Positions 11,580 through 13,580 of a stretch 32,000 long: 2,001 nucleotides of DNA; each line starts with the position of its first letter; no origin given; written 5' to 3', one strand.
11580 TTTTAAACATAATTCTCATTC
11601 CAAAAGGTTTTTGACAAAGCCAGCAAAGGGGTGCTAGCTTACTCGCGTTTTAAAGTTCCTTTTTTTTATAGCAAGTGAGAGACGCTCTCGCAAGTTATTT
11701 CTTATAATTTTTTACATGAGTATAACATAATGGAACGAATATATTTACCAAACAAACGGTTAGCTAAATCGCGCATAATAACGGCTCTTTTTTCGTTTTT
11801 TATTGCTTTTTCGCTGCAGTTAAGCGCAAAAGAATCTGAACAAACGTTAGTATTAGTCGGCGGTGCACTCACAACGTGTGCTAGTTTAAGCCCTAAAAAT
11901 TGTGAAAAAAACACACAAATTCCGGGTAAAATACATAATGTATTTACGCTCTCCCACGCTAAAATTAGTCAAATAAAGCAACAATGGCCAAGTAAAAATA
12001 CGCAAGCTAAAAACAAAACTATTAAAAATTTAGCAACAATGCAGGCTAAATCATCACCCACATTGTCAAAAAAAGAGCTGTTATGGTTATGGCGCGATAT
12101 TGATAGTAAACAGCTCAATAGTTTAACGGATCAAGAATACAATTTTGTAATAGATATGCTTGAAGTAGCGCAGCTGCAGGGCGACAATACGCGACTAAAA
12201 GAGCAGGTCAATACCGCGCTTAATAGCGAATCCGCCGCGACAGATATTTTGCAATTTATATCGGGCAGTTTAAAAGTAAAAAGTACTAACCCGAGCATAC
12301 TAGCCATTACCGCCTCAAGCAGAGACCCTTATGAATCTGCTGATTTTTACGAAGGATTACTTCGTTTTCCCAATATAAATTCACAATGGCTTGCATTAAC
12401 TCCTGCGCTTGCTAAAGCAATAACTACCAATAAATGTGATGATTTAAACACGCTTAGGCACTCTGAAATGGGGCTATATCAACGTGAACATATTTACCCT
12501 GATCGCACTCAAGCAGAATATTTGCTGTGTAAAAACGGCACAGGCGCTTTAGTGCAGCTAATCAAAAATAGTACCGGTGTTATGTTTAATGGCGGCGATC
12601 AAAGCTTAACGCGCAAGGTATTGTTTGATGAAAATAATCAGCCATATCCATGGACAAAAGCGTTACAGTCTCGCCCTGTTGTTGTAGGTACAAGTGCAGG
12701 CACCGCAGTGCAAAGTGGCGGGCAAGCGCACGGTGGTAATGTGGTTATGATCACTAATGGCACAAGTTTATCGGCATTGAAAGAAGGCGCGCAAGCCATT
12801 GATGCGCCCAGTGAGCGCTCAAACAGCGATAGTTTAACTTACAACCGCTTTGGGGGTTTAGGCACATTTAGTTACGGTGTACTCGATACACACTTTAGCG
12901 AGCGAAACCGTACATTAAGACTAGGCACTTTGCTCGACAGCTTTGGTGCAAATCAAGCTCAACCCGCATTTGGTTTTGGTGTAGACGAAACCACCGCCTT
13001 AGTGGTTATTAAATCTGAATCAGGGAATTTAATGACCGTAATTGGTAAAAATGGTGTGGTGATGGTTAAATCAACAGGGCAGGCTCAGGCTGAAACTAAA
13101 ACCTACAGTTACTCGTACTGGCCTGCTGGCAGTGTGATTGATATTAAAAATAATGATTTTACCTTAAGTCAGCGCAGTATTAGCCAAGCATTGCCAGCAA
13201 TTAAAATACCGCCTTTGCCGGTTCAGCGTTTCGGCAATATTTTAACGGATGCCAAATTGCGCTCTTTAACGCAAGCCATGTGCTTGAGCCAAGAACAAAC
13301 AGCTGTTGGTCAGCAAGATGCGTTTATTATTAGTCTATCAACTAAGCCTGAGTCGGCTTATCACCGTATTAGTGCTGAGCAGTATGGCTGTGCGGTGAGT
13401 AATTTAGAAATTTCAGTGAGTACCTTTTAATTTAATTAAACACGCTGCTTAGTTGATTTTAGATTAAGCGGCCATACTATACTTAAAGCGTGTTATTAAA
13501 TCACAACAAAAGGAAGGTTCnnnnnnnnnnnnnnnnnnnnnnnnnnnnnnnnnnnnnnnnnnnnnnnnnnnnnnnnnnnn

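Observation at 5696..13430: Putative cyanophycin / beta-aspartyl-peptide utilisation locus built around a TonB-dependent receptor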

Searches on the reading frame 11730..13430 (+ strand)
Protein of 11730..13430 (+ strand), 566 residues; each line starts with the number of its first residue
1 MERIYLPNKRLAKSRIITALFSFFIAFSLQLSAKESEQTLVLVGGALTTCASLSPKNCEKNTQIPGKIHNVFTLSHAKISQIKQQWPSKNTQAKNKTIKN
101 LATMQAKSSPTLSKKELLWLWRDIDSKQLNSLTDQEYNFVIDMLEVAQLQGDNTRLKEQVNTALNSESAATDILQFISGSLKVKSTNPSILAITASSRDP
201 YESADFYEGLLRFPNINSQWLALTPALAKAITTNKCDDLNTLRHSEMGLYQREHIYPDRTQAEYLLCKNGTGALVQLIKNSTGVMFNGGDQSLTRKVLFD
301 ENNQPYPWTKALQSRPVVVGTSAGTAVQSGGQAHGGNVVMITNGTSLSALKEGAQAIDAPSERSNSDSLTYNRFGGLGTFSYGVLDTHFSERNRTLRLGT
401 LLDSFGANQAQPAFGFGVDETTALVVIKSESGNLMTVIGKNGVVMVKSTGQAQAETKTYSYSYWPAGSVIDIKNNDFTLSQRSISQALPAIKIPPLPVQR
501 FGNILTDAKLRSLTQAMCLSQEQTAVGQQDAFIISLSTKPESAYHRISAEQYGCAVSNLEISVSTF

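Call 3: search_protein_families(library=pfam, proteins=[window:11730-13430:+])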
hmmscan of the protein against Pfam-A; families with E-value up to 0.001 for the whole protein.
window:11730-13430:+ (566 aa): 0 families

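Call 4: search_protein_families(library=ncbifam, proteins=[window:11730-13430:+])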
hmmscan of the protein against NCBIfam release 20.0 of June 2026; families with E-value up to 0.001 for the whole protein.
window:11730-13430:+ (566 aa): 1 family
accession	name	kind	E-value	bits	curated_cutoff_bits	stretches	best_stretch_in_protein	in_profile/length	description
TIGR02069.1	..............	equivalog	3e-20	72.7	126.6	1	183-450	24-219/250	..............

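Call 6: search_protein_families(library=pfam, proteins=[window:11730-13430:+], max_evalue=10)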
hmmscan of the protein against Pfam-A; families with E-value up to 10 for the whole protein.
window:11730-13430:+ (566 aa): 3 families
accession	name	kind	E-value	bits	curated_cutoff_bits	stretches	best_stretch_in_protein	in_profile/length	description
PF03575.23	Peptidase_S51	-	0.012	15.7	23.9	1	273-329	75-130/206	Peptidase family S51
PF18470.6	Cas9_a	-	0.018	15.2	26.9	1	58-132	97-171/221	Cas9 alpha-helical lobe domain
PF23623.1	GBD_IRG7_N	-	0.16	12.6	27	1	401-468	2-73/95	IRG7 N-terminal galactose binding domain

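Call 7: search_solved_structures(query=window:11730-13430:+, max_evalue=1, show_alignments=3)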
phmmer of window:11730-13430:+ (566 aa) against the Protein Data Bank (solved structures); distinct sequences matched with E-value up to 1: 3.
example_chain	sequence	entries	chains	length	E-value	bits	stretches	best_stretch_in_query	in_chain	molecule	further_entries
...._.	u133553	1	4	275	0.0016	20.5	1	369-429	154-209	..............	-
3en0_A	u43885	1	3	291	0.072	15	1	333-446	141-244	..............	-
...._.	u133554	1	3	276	0.15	14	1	334-446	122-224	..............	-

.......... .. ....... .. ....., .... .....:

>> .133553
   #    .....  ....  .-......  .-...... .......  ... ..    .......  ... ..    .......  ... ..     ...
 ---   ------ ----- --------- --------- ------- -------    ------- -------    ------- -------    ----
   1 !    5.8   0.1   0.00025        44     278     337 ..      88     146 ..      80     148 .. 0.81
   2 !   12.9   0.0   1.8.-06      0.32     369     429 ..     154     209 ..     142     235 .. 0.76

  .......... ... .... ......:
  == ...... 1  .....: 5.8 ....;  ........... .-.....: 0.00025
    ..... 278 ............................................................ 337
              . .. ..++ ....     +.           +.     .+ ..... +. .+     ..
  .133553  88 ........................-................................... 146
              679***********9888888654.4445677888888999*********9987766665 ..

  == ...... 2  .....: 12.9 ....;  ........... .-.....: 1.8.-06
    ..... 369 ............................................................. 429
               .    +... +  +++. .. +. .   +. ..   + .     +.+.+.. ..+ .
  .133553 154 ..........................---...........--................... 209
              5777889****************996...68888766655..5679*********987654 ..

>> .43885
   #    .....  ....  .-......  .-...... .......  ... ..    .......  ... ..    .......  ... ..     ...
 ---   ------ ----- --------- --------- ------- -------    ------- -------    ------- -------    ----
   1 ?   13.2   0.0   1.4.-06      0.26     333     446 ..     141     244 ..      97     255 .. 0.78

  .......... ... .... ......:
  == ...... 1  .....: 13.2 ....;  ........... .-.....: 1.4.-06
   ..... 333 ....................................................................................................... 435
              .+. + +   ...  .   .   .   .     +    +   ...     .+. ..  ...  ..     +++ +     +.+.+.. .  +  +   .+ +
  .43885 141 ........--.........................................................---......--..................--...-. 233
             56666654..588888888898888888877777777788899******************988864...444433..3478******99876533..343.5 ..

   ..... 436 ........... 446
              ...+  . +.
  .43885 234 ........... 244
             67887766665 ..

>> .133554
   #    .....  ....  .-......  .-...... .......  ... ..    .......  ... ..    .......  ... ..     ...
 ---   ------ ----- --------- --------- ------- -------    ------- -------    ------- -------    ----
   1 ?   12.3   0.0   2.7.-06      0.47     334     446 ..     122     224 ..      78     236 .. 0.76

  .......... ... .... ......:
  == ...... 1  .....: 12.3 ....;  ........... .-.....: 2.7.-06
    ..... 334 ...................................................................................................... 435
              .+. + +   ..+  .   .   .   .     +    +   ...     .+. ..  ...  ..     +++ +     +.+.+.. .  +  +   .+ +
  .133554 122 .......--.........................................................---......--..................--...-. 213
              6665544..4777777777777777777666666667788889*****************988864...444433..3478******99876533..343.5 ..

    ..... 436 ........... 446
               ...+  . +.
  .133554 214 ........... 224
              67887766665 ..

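Call 8: find_homologous_proteins(query=window:11730-13427:+)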
Query window:11730-13427:+ (566 aa): 723 proteins with E <= 0.001 among 8000 candidates; the best 120 are listed.
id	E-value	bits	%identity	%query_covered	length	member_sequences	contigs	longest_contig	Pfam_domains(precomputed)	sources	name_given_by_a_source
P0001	0.0e+0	1246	100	100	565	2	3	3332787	-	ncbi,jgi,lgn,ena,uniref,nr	ncbi:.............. [Pseudoalteromonas sp. SM9913]|jgi:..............-like exopeptidase|uniref:cyano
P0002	0.0e+0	1243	99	100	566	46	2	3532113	-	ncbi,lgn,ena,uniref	ncbi:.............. [Pseudoalteromonas sp. SD03]|uniref:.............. n=1 Tax=Pseudoalteromonas sp.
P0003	0.0e+0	1238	99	100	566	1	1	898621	-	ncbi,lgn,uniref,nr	ncbi:hypothetical protein SAMN04487870_0760 [Pseudoalteromonas sp. DSM 26666]|uniref:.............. 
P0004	0.0e+0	1236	99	100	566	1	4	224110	-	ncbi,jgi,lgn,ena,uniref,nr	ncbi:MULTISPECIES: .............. [unclassified Pseudoalteromonas]|uniref:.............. n=1 Tax=unc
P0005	0.0e+0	1234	98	100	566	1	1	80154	-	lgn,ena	-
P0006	0.0e+0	1234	98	100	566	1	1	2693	-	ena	-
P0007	0.0e+0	1231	98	100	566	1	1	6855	-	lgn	-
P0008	0.0e+0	1230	98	100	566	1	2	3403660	-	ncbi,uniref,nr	ncbi:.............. [Pseudoalteromonas issachenkonii]|uniref:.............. n=1 Tax=Pseudoalteromona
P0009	0.0e+0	1227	98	100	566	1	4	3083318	-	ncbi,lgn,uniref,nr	ncbi:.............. [Pseudoalteromonas sp. SCSIO 43095]|uniref:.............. n=1 Tax=unclassified P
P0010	0.0e+0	1225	98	100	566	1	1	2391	-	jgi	jgi:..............-like exopeptidase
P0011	0.0e+0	1223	97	100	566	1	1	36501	-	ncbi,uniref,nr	ncbi:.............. [Pseudoalteromonas sp. MQS005]|uniref:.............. n=1 Tax=Pseudoalteromonas s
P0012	0.0e+0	1192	95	100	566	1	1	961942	-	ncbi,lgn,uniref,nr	ncbi:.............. [Pseudoalteromonas sp.]|uniref:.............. n=1 Tax=Pseudoalteromonas sp. TaxI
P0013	0.0e+0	1137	91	100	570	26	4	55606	-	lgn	-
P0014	0.0e+0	1136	90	100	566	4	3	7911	-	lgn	-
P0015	0.0e+0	1135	90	100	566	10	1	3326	-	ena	-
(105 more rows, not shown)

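Call 23: find_related_loci(query=window:11730-13427:+, collection=genome_contigs, flank=10000)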
Query window:11730-13427:+ (566 aa) in genome_contigs; peptide patterns used: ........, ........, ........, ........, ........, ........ (x = any residue, [..] = any of these).
94 stretches matched a pattern; 4 encode a relative of the query (tblastn E <= 1e-3); 4 distinct loci.
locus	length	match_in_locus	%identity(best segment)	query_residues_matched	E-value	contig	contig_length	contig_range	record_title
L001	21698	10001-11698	95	1-566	0e+0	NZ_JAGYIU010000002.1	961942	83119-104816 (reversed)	MAG: Pseudoalteromonas sp. isolate M30B23 2, whole genome shotgun sequence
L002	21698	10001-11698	90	1-566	0e+0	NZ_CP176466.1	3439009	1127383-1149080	Pseudoalteromonas sp. RW-H-Ap-1 chromosome 1, complete sequence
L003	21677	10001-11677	57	2-566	0e+0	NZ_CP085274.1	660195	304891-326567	Pseudoalteromonas mariniglutinosa strain ABH-469 plasmid unnamed, complete sequence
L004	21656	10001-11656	54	1-566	0e+0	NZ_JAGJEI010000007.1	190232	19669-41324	Pseudoalteromonas sp. MMG007 assembly_contig_7, whole genome shotgun sequence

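Call 28: search_protein_families(library=pfam, proteins=[L004:8352-8753:-, L004:8758-9675:-, L004:12412-13713:+, L004:13750-15180:+, L004:2876-5488:+, L003:2630-3910:+, L003:11824-14379:-, L003:14384-15922:-, L003:1808-2497:+])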
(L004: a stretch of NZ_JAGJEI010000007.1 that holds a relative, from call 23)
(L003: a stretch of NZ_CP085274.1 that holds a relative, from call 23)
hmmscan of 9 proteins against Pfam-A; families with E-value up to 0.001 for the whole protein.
L004:8352-8753:- (133 aa): 0 families

L004:8758-9675:- (305 aa): 1 family
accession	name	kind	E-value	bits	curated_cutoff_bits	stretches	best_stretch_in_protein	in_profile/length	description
PF00882.24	Zn_dep_PLPC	-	5.1e-26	92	26.8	1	9-181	2-160/167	Zinc dependent phospholipase C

L004:12412-13713:+ (433 aa): 4 families
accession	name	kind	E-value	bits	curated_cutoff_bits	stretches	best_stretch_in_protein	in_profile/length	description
PF00589.27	Phage_integrase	-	2.9e-16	60.2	27.1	1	236-402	3-157/172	Phage integrase family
PF22022.2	Phage_int_M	-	6.1e-13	49.3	27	1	131-222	4-95/96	Phage integrase central domain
PF13356.12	Arm-DNA-bind_3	-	7.7e-10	39.2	27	1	24-114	3-82/83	Arm DNA-binding domain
PF14659.12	Phage_int_SAM_3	-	0.00013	22.6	22.6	1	152-175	27-50/58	Phage integrase, N-terminal SAM-like domain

L004:13750-15180:+ (476 aa): 4 families
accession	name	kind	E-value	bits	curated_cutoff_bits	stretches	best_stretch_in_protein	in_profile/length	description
PF13304.12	AAA_21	-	2.7e-29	103.7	27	1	85-411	1-304/304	AAA domain, putative AbiEii toxin, Type IV TA system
PF13175.12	AAA_15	-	4.9e-11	43.3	32.1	1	85-405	25-369/374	AAA ATPase domain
PF13476.12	AAA_23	-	1.2e-06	29.7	27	1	84-295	20-193/201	AAA domain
PF02463.25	SMC_N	-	2.7e-06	27.4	40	1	85-108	26-49/220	RecF/RecN/SMC N terminal domain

L004:2876-5488:+ (870 aa): 7 families
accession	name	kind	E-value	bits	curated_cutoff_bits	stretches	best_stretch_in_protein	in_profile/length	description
PF00580.27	UvrD-helicase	-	1.2e-41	143.7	23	1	210-651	1-268/271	UvrD/REP helicase N-terminal domain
PF13245.12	AAA_19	-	8.2e-15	55.6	25.1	1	215-638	2-133/134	AAA domain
PF13361.12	UvrD_C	-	4.6e-12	46.4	25.6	1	763-831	290-346/350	UvrD-like helicase C-terminal domain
PF13538.12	UvrD_C_2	-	3.5e-09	36.8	27.4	1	809-831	29-52/52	UvrD-like helicase C-terminal domain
PF13604.12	AAA_30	-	1.9e-05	24.9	27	0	217-273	9-65/191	AAA domain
PF13087.12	AAA_12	-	6e-05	23.1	27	0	720-833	97-193/195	AAA domain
PF04851.21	ResIII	-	0.00058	20.3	22.5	1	203-280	17-79/164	Type III restriction enzyme, res subunit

L003:2630-3910:+ (426 aa): 3 families
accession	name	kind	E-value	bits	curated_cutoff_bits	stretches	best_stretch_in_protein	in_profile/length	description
PF01595.25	CNNM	-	8.9e-40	136.7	28.4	1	6-196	2-181/181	Cyclin M transmembrane N-terminal domain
PF03471.22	CorC_HlyC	-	7e-19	68.1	27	1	346-423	2-79/81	Transporter associated domain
PF00571.33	CBS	-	8.1e-14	52.1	24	2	281-330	5-54/57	CBS domain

L003:11824-14379:- (851 aa): 9 families
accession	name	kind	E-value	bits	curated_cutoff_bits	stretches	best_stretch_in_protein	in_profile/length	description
PF00563.25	EAL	-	6.8e-62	209.4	31.3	1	606-839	4-236/236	EAL domain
PF00990.26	GGDEF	-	1.1e-22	80.9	23.8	1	422-580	1-157/161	Diguanylate cyclase, GGDEF domain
PF08448.16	PAS_4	-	7.9e-20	71.6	23.1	2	301-411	1-108/110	PAS fold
PF00989.32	PAS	-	1.2e-18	67.6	22.6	1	296-408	2-113/113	PAS fold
PF13426.13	PAS_9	-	1.8e-16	60.7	27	1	305-410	1-103/103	PAS domain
PF08447.18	PAS_3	-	8.9e-15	55.2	25.6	1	192-276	2-88/89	PAS fold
PF13188.13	PAS_8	-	8e-09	35.5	21.8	1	295-347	1-50/65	PAS domain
PF01590.32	GAF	-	0.0006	20.8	22.4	0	57-127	35-106/133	GAF domain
PF24820.1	Diguanyl_cycl_sensor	-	0.00071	19.9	28.1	0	301-391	2-94/109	Diguanylate cyclase-like sensor domain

L003:14384-15922:- (512 aa): 5 families
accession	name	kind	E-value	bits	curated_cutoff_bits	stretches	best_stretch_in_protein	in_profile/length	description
PF00015.26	MCPsignal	-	4.8e-39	134.4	34.6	1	321-476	15-170/172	Methyl-accepting chemotaxis protein (MCP) signalling domain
PF08447.18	PAS_3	-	3e-18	66.3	25.6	1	32-115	2-88/89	PAS fold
PF00989.32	PAS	-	4e-13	49.8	22.6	1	19-112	11-106/113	PAS fold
PF13426.13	PAS_9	-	1.4e-11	45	27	1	24-110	6-91/103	PAS domain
PF08448.16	PAS_4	-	4.5e-05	24.1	23.1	1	24-109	10-94/110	PAS fold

L003:1808-2497:+ (229 aa): 0 families

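Call 35: search_protein_representatives(protein=window:11730-13427:+)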
Query: 566 residues. Proteins with E-value up to 0.001 (for the whole library): 762; up to 1e-10: 352; up to 1e-30: 155. The best 150 are listed.
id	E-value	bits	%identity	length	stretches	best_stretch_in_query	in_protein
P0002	0.0e+00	1243.1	99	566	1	1-566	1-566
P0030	4.8e-224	761.3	91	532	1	17-393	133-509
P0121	2.2e-190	650.3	57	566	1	20-564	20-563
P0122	7.0e-129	447.3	47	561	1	19-564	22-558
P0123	6.7e-124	430.9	46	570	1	29-563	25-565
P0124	1.8e-121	422.9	44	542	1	24-565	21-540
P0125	2.1e-113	396.3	42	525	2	20-323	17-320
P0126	4.8e-113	395.1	43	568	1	14-563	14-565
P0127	2.2e-110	386.3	46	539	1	17-524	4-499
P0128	1.8e-107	376.7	41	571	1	21-564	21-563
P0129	5.1e-104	365.3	42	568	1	18-562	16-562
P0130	4.7e-96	339.0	46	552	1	24-477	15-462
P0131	2.9e-92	326.5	44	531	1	21-521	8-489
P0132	3.2e-91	323.1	67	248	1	191-448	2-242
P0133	8.2e-89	315.1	42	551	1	95-563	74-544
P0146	2.1e-61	224.7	36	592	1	23-564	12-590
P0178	1.5e-50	188.8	37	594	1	38-559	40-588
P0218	2.2e-40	155.4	31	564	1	32-468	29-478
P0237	1.6e-37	145.9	31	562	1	26-476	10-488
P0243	4.2e-36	141.2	32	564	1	40-466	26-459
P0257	1.9e-33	132.5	31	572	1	39-450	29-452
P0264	1.9e-32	129.1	31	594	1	36-441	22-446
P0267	4.1e-32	128.1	32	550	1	21-451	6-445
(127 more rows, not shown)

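Call 37: find_homologous_proteins(query=A1, max_evalue=1e-10)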
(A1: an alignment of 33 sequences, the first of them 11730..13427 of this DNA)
Query A1 (33 sequences) (566 aa, profile of the alignment): 697 proteins with E <= 1e-10 among 8000 candidates; the best 120 are listed.
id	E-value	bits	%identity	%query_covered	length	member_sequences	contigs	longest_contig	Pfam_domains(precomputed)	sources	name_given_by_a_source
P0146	8.9e-207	707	32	96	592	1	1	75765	PF03575.24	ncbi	-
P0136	2.7e-203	695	33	94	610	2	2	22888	PF03575.24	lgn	-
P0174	1.1e-201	690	31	93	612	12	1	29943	PF03575.24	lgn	-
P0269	3.5e-200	685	34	94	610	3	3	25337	PF03575.24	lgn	-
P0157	8.0e-198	677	32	87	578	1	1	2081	PF03575.24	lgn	-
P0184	2.2e-195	669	29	98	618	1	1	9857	PF03575.24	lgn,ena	-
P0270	3.7e-195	668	31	93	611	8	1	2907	PF03575.24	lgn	-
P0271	5.6e-195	668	34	90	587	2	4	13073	PF03575.24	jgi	-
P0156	5.9e-195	667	30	98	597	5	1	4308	PF03575.24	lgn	-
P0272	6.7e-195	667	31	93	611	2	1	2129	PF03575.24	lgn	-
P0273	1.1e-194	667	32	94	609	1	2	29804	PF03575.24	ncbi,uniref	ncbi:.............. [Arsukibacterium sp.]|uniref:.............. n=1 Tax=Arsukibacterium sp. TaxID=19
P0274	3.5e-194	665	33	85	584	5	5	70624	PF03575.24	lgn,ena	-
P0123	5.5e-194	664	43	94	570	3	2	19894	PF03575.24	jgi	-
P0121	6.6e-194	664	55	99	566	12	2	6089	-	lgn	-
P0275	8.4e-194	664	33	98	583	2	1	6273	PF03575.24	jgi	-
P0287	3.9e-192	658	31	94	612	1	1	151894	PF03575.24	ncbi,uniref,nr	ncbi:hypothetical protein WG68_14450 [Arsukibacterium ikkense]|uniref:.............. n=1 Tax=Arsukib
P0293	1.2e-190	653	32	87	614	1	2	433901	PF03575.24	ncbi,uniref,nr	ncbi:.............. [Rheinheimera maricola]|uniref:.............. n=1 Tax=Rheinheimera maricola TaxI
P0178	2.2e-189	649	33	93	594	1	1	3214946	-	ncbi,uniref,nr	ncbi:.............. [Saliniradius amylolyticus]|uniref:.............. n=1 Tax=Saliniradius amylolyti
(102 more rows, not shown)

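Call 38: find_encoding_contigs(protein=P0287, flank=9000, max_places=1)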
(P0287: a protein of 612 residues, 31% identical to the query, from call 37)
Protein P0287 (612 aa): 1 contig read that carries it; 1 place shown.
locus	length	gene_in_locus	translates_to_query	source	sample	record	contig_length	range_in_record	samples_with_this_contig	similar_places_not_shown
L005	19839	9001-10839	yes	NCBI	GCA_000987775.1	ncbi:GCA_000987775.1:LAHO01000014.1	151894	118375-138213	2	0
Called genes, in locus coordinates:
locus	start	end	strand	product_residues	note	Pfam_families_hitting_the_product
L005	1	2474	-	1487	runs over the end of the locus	PF00310:GATase_2, PF04898:Glu_syn_central, PF01645:Glu_synthase, PF01493:GXGXG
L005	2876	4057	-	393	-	PF01979:Amidohydro_1, PF07969:Amidohydro_3 (weak)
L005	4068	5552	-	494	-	PF03606:DcuC, PF03806:ABG_transport (weak)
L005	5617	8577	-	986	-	PF07715:Plug, PF00593:TonB_dep_Rec_b-barrel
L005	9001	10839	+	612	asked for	PF03575:Peptidase_S51 (faint)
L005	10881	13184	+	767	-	PF00989:PAS, PF08448:PAS_4, PF13426:PAS_9, PF08447:PAS_3 (weak), PF00512:HisKA, PF02518:HATPase_c, PF00072:Response_reg, PF01627:Hpt (weak)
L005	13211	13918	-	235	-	PF00072:Response_reg, PF00486:Trans_reg_C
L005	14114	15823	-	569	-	PF00672:HAMP (weak), PF02518:HATPase_c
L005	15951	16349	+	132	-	PF11697:DUF3293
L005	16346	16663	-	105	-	-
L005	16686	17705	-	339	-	PF08468:MTS_N, PF26049:RLMG_N (faint), PF05175:MTS, PF13649:Methyltransf_25, PF08242:Methyltransf_12 (weak)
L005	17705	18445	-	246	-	PF02390:Methyltransf_4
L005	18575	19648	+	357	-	PF00730:HhH-GPD, PF00633:HHH (weak), PF14815:NUDIX_4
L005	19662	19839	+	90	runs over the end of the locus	PF04362:Iron_traffic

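Call 39: find_encoding_contigs(protein=P0178, flank=9000, max_places=1)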
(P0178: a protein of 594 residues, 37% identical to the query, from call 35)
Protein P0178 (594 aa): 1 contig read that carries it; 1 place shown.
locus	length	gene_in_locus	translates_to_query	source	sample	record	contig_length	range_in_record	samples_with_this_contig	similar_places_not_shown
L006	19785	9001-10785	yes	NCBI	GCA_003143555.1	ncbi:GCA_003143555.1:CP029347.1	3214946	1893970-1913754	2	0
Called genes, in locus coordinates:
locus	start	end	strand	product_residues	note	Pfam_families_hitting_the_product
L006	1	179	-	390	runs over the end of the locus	PF05762:VWA_CoxE (weak)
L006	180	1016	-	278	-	PF00158:Sigma54_activat (faint), PF13191:AAA_16 (weak), PF07724:AAA_2, PF13401:AAA_22, PF00004:AAA, PF07728:AAA_5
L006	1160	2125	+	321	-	PF00291:PALP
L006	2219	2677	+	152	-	-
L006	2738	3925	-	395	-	PF01979:Amidohydro_1, PF07969:Amidohydro_3 (weak)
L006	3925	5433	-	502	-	PF03606:DcuC, PF03806:ABG_transport (weak)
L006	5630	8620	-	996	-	PF07715:Plug, PF00593:TonB_dep_Rec_b-barrel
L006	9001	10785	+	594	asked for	-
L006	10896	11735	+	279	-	PF00581:Rhodanese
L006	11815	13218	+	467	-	PF00919:UPF0004, PF04055:Radical_SAM, PF18693:TRAM_2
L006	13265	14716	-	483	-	PF00497:SBP_bac_3, PF22335:Cas10-Cmr2_palm2 (faint), PF00990:GGDEF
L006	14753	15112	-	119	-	PF00903:Glyoxalase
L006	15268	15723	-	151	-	PF00027:cNMP_binding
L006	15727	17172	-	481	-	PF02646:RmuC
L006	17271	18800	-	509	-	PF05681:Fumerase, PF05683:Fumerase_C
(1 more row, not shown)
